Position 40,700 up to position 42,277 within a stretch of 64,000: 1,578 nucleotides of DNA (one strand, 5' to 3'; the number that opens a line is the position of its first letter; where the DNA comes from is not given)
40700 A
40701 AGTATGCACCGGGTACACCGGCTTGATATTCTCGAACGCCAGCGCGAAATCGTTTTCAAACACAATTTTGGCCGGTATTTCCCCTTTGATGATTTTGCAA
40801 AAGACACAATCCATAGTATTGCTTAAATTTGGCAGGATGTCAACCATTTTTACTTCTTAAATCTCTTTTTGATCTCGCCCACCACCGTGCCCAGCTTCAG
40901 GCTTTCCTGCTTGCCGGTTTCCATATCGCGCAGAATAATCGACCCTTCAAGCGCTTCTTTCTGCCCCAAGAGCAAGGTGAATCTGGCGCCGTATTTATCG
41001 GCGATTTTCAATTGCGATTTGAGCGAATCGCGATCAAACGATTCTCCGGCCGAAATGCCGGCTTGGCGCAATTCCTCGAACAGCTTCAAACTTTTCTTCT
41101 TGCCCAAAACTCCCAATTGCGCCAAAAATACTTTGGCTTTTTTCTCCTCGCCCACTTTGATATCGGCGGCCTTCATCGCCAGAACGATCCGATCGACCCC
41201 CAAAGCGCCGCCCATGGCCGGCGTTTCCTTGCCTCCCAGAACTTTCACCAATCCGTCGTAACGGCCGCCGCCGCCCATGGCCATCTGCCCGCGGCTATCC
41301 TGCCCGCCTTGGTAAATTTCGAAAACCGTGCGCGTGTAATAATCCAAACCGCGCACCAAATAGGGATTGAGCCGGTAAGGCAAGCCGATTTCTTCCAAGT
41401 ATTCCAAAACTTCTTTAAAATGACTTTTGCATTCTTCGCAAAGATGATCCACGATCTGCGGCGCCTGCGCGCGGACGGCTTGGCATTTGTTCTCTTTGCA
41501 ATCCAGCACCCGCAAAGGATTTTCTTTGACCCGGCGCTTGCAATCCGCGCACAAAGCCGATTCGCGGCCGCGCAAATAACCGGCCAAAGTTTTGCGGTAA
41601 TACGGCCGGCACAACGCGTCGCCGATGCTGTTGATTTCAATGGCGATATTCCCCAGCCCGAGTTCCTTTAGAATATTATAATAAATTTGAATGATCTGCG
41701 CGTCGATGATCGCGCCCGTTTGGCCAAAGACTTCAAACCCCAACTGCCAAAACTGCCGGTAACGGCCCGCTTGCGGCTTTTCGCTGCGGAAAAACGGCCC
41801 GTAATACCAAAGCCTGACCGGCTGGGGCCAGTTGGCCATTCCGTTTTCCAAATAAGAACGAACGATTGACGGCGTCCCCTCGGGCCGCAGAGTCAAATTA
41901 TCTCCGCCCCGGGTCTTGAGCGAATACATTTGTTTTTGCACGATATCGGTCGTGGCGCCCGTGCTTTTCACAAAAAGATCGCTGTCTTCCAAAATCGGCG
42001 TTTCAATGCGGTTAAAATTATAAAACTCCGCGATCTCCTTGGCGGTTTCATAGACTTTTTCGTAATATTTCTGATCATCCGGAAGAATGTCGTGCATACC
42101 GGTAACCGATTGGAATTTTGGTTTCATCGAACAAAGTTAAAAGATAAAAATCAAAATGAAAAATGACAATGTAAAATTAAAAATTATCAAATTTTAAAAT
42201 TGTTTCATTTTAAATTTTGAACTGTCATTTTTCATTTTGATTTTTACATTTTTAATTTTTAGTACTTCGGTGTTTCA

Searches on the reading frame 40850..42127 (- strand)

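Call 50: search_protein_families(library=pfam, proteins=[window:40850-42127:-], max_evalue=0.001)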
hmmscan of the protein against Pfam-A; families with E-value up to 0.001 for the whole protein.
window:40850-42127:- (425 aa): 3 families
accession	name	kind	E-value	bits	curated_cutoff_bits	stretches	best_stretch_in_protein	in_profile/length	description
PF13393.11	tRNA-synt_His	-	1.7e-46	159.4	25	1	10-314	1-308/308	Histidyl-tRNA synthetase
PF00587.30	tRNA-synt_2b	-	1.4e-15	58.3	29.3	1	68-317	1-174/179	tRNA synthetase class II core domain (G, H, P, S and T)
PF03129.25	HGTP_anticodon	-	1.2e-11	45.1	21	1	345-422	17-94/94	Anticodon binding domain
